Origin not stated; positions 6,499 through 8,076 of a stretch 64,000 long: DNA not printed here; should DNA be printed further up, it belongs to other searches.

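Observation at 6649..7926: Pilin-like protein carrying a complete C-terminal Hint (Hedgehog/intein-like) autoprocessing domain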

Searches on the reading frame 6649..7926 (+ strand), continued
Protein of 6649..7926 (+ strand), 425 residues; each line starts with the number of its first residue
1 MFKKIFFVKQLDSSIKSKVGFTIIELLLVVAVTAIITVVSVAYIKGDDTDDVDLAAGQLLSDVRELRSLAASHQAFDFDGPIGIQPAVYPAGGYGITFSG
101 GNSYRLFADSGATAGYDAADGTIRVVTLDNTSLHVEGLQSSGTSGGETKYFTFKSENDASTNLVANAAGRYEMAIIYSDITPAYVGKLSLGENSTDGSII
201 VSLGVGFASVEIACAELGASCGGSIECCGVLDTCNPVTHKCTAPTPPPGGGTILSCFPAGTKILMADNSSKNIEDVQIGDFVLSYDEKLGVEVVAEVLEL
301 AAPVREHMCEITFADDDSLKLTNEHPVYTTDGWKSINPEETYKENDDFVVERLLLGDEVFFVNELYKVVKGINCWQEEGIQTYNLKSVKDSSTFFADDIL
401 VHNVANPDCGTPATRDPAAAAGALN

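Call 27: search_protein_families(library=pfam, proteins=[P0022, P0005, P0073, P0029, P0055, P0033], max_evalue=0.1)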
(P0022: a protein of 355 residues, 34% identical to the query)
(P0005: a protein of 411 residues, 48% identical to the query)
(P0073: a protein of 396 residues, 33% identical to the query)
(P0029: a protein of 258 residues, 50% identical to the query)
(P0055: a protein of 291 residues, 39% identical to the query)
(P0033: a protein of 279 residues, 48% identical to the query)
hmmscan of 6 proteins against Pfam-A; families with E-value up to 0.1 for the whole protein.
P0022 (355 aa): 7 families
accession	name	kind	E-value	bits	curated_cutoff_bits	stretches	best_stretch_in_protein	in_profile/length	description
PF05203.21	Hom_end_hint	-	1.6e-07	32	32.1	1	195-224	1-30/228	Hom_end-associated Hint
PF08517.17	AXH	-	2e-06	28.7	33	1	196-294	1-106/116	Ataxin-1 and HBP1 module (AXH)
PF01079.26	Hint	-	4.4e-06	26.9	29.7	1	193-270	11-92/213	Hint module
PF07963.17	N_methyl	-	9.2e-06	25.5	21.2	1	3-27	2-26/27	Prokaryotic N-terminal methylation motif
PF14890.11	Intein_splicing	-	1.5e-05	25.3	35.8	1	208-340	7-155/155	Intein splicing domain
PF07591.16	PT-HINT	-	0.0021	18.8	27.7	1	208-340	7-136/137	Pretoxin HINT domain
PF14623.11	Vint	-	0.0072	16.6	27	1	194-268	1-68/166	Hint-domain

P0005 (411 aa): 7 families
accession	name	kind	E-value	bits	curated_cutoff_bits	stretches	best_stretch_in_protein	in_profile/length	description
PF05203.21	Hom_end_hint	-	1.6e-07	32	32.1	1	242-273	1-32/228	Hom_end-associated Hint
PF14623.11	Vint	-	3.5e-06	27.4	27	1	241-320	1-71/166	Hint-domain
PF07591.16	PT-HINT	-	7.2e-06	26.7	27.7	1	254-389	6-137/137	Pretoxin HINT domain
PF01079.26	Hint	-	1e-05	25.7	29.7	1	240-355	11-124/213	Hint module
PF07963.17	N_methyl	-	2.8e-05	24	21.2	1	8-30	3-25/27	Prokaryotic N-terminal methylation motif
PF08517.17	AXH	-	3e-05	25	33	1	245-346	3-112/116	Ataxin-1 and HBP1 module (AXH)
PF14890.11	Intein_splicing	-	0.0018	18.5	35.8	1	249-388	1-155/155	Intein splicing domain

P0073 (396 aa): 7 families
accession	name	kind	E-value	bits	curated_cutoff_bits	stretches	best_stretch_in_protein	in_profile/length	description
PF07591.16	PT-HINT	-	3.2e-17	63.5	27.7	1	263-391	2-137/137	Pretoxin HINT domain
PF14890.11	Intein_splicing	-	3.4e-07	30.6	35.8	1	268-345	7-93/155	Intein splicing domain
PF07963.17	N_methyl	-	6.9e-07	29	21.2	1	2-26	3-27/27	Prokaryotic N-terminal methylation motif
PF01079.26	Hint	-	2.3e-06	27.8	29.7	1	251-331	8-92/213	Hint module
PF13403.11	Hint_2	-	0.0012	19.6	28.4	1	256-282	2-28/147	Hint domain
PF21283.2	EPCAM-Trop-2_C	-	0.012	16.3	25.9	1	54-101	38-85/113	EPCAM/Trop-2, C-terminal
PF08517.17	AXH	-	0.014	16.3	33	1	257-340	1-94/116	Ataxin-1 and HBP1 module (AXH)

P0029 (258 aa): 8 families
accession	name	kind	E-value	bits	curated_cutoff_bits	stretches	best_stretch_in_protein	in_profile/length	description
PF05203.21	Hom_end_hint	-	2e-10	41.5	32.1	1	98-151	1-50/228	Hom_end-associated Hint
PF01079.26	Hint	-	3.2e-09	37.1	29.7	1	97-201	12-116/213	Hint module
PF14623.11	Vint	-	1.5e-06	28.6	27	1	98-194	2-88/166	Hint-domain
PF14890.11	Intein_splicing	-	3.2e-06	27.5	35.8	1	108-242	4-155/155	Intein splicing domain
PF08517.17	AXH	-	1.5e-05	25.9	33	1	99-200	1-112/116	Ataxin-1 and HBP1 module (AXH)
PF07591.16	PT-HINT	-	0.00072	20.3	27.7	1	112-244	8-131/137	Pretoxin HINT domain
PF13403.11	Hint_2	-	0.0045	17.8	28.4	1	97-131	1-34/147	Hint domain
PF22764.1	E217_Gp32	-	0.061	13.4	27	0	96-136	15-57/144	Tail fiber protein gp32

P0055 (291 aa): 8 families
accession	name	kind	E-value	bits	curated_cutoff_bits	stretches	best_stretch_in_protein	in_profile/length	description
PF05203.21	Hom_end_hint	-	3.5e-09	37.4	32.1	1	129-162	1-34/228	Hom_end-associated Hint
PF01079.26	Hint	-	6.3e-06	26.4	29.7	1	126-232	10-116/213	Hint module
PF14890.11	Intein_splicing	-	1.5e-05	25.3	35.8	1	137-273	2-155/155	Intein splicing domain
PF07591.16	PT-HINT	-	6.7e-05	23.6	27.7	1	144-275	9-131/137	Pretoxin HINT domain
PF14623.11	Vint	-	0.00042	20.6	27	1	128-206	1-72/166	Hint-domain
PF13403.11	Hint_2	-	0.0013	19.5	28.4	1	129-161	2-33/147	Hint domain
PF08517.17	AXH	-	0.0058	17.6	33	1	130-232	1-113/116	Ataxin-1 and HBP1 module (AXH)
PF15057.12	DUF4537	-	0.012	16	27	0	222-255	54-82/120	Domain of unknown function (DUF4537)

P0033 (279 aa): 8 families
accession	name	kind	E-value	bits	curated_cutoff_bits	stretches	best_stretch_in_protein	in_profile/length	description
PF07591.16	PT-HINT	-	9.4e-10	39.3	27.7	1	127-267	1-131/137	Pretoxin HINT domain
PF01079.26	Hint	-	5.2e-09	36.4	29.7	1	120-201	12-97/213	Hint module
PF05203.21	Hom_end_hint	-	1.1e-08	35.8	32.1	1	121-156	1-36/228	Hom_end-associated Hint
PF08517.17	AXH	-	4.2e-07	30.9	33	1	122-223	1-112/116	Ataxin-1 and HBP1 module (AXH)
PF14623.11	Vint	-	0.00022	21.5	27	1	120-198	1-72/166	Hint-domain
PF14890.11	Intein_splicing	-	0.00065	20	35.8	1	132-265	5-155/155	Intein splicing domain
PF13403.11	Hint_2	-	0.0028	18.5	28.4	1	121-157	2-37/147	Hint domain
PF15057.12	DUF4537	-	0.004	17.6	27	0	214-245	54-81/120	Domain of unknown function (DUF4537)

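Call 31: list_cluster_members(proteins=[P0001, P0022, P0055, P0029, P0040, P0073, P0002, P0077, P0014, P0025])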
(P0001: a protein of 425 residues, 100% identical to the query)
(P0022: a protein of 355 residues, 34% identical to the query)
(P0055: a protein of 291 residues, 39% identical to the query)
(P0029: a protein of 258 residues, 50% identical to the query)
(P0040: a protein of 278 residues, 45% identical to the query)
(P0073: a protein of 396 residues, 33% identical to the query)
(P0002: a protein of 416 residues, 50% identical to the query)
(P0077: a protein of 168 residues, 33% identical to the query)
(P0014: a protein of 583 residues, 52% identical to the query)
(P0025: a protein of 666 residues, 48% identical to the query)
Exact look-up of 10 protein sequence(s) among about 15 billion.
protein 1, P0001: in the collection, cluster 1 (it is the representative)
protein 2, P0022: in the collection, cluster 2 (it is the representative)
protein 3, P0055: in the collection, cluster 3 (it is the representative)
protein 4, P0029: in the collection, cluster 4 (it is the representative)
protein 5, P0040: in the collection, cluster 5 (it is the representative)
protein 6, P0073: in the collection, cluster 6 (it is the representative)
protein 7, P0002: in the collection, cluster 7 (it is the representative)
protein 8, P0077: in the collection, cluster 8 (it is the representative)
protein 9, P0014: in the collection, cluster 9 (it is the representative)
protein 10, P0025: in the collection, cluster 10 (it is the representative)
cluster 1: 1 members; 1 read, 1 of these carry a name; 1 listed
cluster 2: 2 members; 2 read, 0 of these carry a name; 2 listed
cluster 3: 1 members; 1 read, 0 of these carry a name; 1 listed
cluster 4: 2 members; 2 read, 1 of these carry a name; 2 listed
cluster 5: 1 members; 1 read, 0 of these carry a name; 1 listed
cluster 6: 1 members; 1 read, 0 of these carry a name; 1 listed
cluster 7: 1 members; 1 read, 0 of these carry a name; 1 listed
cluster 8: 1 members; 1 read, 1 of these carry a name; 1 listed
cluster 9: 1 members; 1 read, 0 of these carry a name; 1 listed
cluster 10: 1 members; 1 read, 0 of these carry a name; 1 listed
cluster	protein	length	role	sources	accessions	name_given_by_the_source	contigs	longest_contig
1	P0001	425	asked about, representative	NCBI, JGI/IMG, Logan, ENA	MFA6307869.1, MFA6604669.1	MAG: hypothetical protein WCS88_01605 [Patescibacteria group bacterium] | Tfp pilus assembly protein FimT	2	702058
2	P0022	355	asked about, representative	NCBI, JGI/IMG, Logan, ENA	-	-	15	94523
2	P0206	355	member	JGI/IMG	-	-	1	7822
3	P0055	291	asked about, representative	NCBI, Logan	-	-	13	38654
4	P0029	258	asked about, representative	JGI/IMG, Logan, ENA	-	-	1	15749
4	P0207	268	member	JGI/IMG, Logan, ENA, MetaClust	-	\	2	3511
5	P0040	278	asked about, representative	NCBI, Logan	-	-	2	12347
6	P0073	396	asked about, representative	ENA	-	-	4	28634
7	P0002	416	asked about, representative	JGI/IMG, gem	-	-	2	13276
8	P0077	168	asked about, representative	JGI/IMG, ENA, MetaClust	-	\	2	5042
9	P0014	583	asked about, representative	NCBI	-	-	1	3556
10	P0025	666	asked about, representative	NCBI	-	-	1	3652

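Call 32: find_encoding_contigs(protein=P0055, flank=7000, max_places=1)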
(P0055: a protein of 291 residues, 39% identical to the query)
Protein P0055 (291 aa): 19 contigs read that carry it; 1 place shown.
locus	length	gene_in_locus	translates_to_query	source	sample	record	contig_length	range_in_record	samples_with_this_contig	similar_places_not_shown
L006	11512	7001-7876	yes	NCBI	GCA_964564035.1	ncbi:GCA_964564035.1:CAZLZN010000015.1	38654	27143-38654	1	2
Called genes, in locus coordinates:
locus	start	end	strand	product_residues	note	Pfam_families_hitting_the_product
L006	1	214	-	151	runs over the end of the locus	PF25025:EF-Ts_N (weak), PF00889:EF_TS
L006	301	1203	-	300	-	PF00318:Ribosomal_S2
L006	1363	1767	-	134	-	-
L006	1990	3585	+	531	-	PF00512:HisKA, PF02518:HATPase_c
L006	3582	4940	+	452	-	PF00512:HisKA, PF02518:HATPase_c, PF13589:HATPase_c_3 (weak)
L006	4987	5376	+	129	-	PF00072:Response_reg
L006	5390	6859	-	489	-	PF01564:Spermine_synth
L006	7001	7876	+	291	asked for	PF01079:Hint (weak), PF05203:Hom_end_hint, PF14890:Intein_splicing (faint)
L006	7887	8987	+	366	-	PF00092:VWA, PF13519:VWA_2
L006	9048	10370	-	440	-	PF00464:SHMT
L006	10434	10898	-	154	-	-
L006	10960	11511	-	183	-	?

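Call 33: find_encoding_contigs(protein=P0029, flank=7000, max_places=1)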
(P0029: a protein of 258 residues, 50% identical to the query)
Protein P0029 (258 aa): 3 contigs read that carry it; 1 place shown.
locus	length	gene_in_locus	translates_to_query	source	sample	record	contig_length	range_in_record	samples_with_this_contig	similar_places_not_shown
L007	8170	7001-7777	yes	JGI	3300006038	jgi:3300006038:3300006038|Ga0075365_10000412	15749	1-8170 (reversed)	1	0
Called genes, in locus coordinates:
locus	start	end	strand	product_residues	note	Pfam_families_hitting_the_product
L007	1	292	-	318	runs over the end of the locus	PF03446:NAD_binding_2, PF03807:F420_oxidored (faint), PF00393:6PGD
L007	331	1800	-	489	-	PF00479:G6PD_N, PF02781:G6PD_C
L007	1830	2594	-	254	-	PF01182:Glucosamine_iso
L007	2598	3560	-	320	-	PF17210:SdrD_B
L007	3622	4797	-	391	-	PF02163:Peptidase_M50, PF17820:PDZ_6 (weak)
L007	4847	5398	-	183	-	PF01765:RRF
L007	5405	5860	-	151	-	PF25025:EF-Ts_N (weak), PF00889:EF_TS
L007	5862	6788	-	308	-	PF00318:Ribosomal_S2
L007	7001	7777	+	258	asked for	PF01079:Hint, PF14623:Vint (weak), PF05203:Hom_end_hint, PF08517:AXH (faint), PF14890:Intein_splicing (faint)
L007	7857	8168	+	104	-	?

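Call 50: find_related_loci(query=A1, collection=genome_contigs, flank=6000)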
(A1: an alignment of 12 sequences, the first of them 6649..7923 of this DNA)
Query A1 (425 aa) in genome_contigs; peptide patterns used: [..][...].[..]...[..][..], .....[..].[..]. (x = any residue, [..] = any of these).
599 stretches matched a pattern (row limit reached: there are more); 369 encode a relative of the query (tblastn E <= 1e-3); the best 80 are kept; 80 distinct loci.
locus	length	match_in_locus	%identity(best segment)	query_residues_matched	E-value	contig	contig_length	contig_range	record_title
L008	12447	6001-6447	53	252-403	9e-49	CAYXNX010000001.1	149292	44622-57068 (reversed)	MAG TPA_asm: Candidatus Woesearchaeota archaeon isolate SRP252850_co1_133 genome assembly, contig: NODE_45_length_149292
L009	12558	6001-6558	46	219-409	1e-48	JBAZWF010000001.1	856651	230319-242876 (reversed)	MAG: Candidatus Pacearchaeota archaeon isolate SO_2017_GW1_270 NODE_32_length_856651_cov_3.449720_OW334_2017, whole geno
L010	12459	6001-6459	53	251-403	6e-48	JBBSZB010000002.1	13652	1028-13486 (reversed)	MAG: Nanoarchaeota archaeon isolate H51-bin106_1 H51_bin106_1_000000000002, whole genome shotgun sequence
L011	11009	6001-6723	41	165-407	3e-46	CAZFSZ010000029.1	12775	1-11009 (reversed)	MAG TPA_asm: uncultured Methanosarcinales archaeon isolate SRP141376_co2_190 genome assembly, contig: NODE_9537_length_1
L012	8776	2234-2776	49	255-403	2e-45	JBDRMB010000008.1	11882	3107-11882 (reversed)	MAG: archaeon isolate MEGAHIT-group-1.81 k141_115479, whole genome shotgun sequence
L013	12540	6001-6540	48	228-403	4e-45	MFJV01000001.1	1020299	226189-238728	MAG: Candidatus Gottesmanbacteria bacterium RIFCSPLOWO2_01_FULL_43_11b rifcsplowo2_01_scaffold_30, whole genome shotgun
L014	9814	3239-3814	46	214-403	2e-44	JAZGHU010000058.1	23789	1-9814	MAG: Candidatus Woesearchaeota archaeon isolate SCS6bin.8 SCS6bin.8_58, whole genome shotgun sequence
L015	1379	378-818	49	254-403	8e-42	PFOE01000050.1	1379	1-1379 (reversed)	MAG: Candidatus Roizmanbacteria bacterium CG_4_10_14_0_2_um_filter_36_35 CG_4_10_14_0.2_scaffold_58603_c, whole genome s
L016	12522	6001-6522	47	233-403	3e-40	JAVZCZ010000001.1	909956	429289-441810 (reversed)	MAG: Candidatus Woesearchaeota archaeon isolate DRTY-6_201705_bins_90 DRTY-6_201705_bins_90_scaffold_1, whole genome sho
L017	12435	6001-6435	48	256-403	6e-36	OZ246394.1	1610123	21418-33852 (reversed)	MAG: uncultured Gammaproteobacteria bacterium isolate SRP292972_co1_11 genome assembly, chromosome: 1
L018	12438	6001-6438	46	255-403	1e-35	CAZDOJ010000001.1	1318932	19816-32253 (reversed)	MAG TPA_asm: uncultured Gammaproteobacteria bacterium isolate SRP292972_co3_93 genome assembly, contig: NODE_1_length_13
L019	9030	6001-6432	48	256-403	2e-35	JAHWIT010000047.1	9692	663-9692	MAG: Candidatus Woesearchaeota archaeon isolate YT3_932 k127_19493954, whole genome shotgun sequence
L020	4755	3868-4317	47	255-403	7e-35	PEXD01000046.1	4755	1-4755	MAG: Candidatus Woesearchaeota archaeon CG07_land_8_20_14_0_80_44_23 CG07_land_8_20_14_0.80_scaffold_45872_c, whole geno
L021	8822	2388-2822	47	256-403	9e-35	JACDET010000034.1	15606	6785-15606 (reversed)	MAG: Candidatus Levyibacteriota bacterium isolate MGR_bin367 SD2903_NODE_497_length_15606_cov_1.078106, whole genome sho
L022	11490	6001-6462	42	248-403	3e-34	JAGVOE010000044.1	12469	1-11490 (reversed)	MAG: Candidatus Woesebacteria bacterium isolate DeMMO3_54 c_000000031877, whole genome shotgun sequence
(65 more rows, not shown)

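Call 74: find_homologous_proteins(query=A3, max_evalue=0.00001)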
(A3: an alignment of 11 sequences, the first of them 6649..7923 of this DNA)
Query A3 (11 sequences) (425 aa, profile of the alignment): 672 proteins with E <= 0.00001 among 8000 candidates; the best 120 are listed.
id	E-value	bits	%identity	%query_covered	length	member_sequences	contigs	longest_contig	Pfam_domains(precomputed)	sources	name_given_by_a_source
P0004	8.9e-198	676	51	97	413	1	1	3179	PF07591.16,PF07963.18,PF14623.12,PF05203.22,PF01079.26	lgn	-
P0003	4.2e-197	674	50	99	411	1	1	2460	PF07591.16,PF07963.18,PF14623.12,PF05203.22,PF01079.26,PF08517.18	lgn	-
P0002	3.9e-196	670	50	96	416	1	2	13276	PF07591.16,PF07963.18,PF14623.12,PF05203.22,PF01079.26,PF08517.18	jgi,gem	-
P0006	3.3e-193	661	48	99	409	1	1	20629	PF07591.16,PF14623.12,PF05203.22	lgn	-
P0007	4.5e-193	660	49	98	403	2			PF07591.16,PF14623.12,PF05203.22,PF01079.26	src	-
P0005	3.6e-187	641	48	100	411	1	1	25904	PF07591.16,PF07963.18,PF14623.12,PF05203.22,PF01079.26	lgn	-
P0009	1.9e-186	638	46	100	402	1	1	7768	PF07591.16,PF14623.12,PF05203.22,PF01079.26,PF08517.18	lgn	-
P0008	6.7e-177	607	47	96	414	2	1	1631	PF07963.18,PF05203.22,PF01079.26,PF08517.18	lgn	-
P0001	3.0e-168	578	100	100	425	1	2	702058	PF14623.12,PF05203.22,PF01079.26,PF08517.18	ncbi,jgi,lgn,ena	ncbi:MAG: hypothetical protein WCS88_01605 [Patescibacteria group bacterium]|jgi:Tfp pilus assembly 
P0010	2.6e-105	371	49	35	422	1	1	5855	PF07591.16,PF14623.12,PF05203.22,PF15057.13,PF01079.26,PF13403.12,PF08517.18,PF14890.12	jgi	jgi:hypothetical protein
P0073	1.4e-99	352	33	35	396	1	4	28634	PF07591.16,PF07963.18,PF01079.26,PF14890.12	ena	-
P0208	2.2e-95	338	33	35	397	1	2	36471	PF07591.16,PF07963.18,PF01079.26,PF14890.12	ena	-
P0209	3.0e-95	338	31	36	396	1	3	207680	PF07591.16,PF07963.18,PF01079.26,PF14890.12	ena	-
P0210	4.3e-95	338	33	35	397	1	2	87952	PF07591.16,PF07963.18,PF01079.26,PF14890.12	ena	-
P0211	5.9e-95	337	31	36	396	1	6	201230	PF07591.16,PF07963.18,PF01079.26,PF14890.12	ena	-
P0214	1.4e-94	336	32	35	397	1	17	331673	PF07591.16,PF07963.18,PF01079.26,PF14890.12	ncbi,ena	-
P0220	2.6e-94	335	33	35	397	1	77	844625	PF07591.16,PF07963.18,PF01079.26,PF14890.12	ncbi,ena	-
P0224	3.5e-94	335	33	35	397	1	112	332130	PF07591.16,PF07963.18,PF01079.26,PF14890.12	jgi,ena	-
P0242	1.6e-93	332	33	35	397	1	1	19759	PF07591.16,PF07963.18,PF01079.26,PF14890.12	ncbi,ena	-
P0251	2.9e-93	332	33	35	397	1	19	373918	PF07591.16,PF07963.18,PF01079.26,PF14890.12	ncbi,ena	-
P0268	5.8e-93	331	33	35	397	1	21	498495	PF07591.16,PF07963.18,PF01079.26,PF14890.12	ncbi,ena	-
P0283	1.4e-92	329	33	35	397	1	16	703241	PF07591.16,PF07963.18,PF01079.26,PF14890.12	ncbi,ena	-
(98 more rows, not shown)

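Call 75: list_cluster_members(proteins=[P0220, P0214, P0251, P0268, P0283, P0242, P0224])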
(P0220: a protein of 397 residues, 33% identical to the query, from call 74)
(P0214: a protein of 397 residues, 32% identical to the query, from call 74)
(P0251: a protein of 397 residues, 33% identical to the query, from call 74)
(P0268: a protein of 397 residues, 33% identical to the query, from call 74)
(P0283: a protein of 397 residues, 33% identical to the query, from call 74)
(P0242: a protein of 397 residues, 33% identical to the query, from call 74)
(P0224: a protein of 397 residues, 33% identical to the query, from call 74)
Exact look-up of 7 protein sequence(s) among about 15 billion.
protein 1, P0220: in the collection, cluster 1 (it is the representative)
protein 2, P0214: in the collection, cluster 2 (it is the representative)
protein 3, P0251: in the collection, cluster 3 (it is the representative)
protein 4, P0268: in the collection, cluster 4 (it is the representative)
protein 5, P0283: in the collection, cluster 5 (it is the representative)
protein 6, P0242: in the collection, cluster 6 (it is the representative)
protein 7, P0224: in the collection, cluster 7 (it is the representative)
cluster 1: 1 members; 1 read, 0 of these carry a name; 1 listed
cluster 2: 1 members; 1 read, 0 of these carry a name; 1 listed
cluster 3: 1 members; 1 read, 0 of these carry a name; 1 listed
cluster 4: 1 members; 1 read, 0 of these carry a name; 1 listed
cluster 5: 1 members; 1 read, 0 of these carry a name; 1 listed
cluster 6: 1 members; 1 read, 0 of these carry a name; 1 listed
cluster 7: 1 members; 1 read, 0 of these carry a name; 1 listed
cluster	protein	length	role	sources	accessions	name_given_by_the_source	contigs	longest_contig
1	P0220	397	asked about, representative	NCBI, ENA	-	-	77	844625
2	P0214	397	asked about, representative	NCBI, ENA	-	-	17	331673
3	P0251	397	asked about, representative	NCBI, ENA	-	-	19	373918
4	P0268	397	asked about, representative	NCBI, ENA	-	-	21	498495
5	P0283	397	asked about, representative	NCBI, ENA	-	-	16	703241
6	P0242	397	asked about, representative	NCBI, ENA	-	-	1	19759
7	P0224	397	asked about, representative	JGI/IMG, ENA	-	-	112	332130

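Call 76: find_encoding_contigs(protein=P0220, flank=8000, max_places=3)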
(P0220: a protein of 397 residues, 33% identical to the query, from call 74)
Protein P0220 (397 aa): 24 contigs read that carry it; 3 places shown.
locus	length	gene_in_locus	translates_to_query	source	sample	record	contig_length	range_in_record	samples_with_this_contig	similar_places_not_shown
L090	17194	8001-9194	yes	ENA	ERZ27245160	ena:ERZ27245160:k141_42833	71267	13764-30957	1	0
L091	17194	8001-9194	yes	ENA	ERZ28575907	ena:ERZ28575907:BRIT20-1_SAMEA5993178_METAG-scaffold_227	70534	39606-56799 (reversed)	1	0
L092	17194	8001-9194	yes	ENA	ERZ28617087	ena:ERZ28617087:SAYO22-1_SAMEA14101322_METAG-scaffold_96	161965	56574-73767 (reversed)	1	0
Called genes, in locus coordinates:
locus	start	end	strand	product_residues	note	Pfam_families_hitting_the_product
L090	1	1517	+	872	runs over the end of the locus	PF01326:PPDK_N, PF00391:PEP-utilizers, PF02896:PEP-utilizers_C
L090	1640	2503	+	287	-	PF10543:ORF6N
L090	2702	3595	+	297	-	PF00149:Metallophos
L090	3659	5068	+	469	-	PF01381:HTH_3, PF12844:HTH_19, PF13560:HTH_31 (weak), PF20251:Big_14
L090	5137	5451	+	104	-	-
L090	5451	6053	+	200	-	PF01551:Peptidase_M23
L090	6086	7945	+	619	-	PF00884:Sulfatase, PF01663:Phosphodiest (faint)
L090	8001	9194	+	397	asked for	PF07963:N_methyl (weak), PF01079:Hint (weak), PF07591:PT-HINT, PF14890:Intein_splicing (weak)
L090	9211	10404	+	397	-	PF07963:N_methyl (weak), PF07591:PT-HINT, PF14890:Intein_splicing (weak)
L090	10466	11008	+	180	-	PF01765:RRF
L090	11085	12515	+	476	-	-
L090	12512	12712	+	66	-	-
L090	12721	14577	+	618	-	-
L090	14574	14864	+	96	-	-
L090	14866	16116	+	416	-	PF12389:Peptidase_M73, PF19789:DUF6273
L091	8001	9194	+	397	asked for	PF07963:N_methyl (weak), PF01079:Hint (weak), PF07591:PT-HINT, PF14890:Intein_splicing (weak)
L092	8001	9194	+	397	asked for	PF07963:N_methyl (weak), PF01079:Hint (weak), PF07591:PT-HINT, PF14890:Intein_splicing (weak)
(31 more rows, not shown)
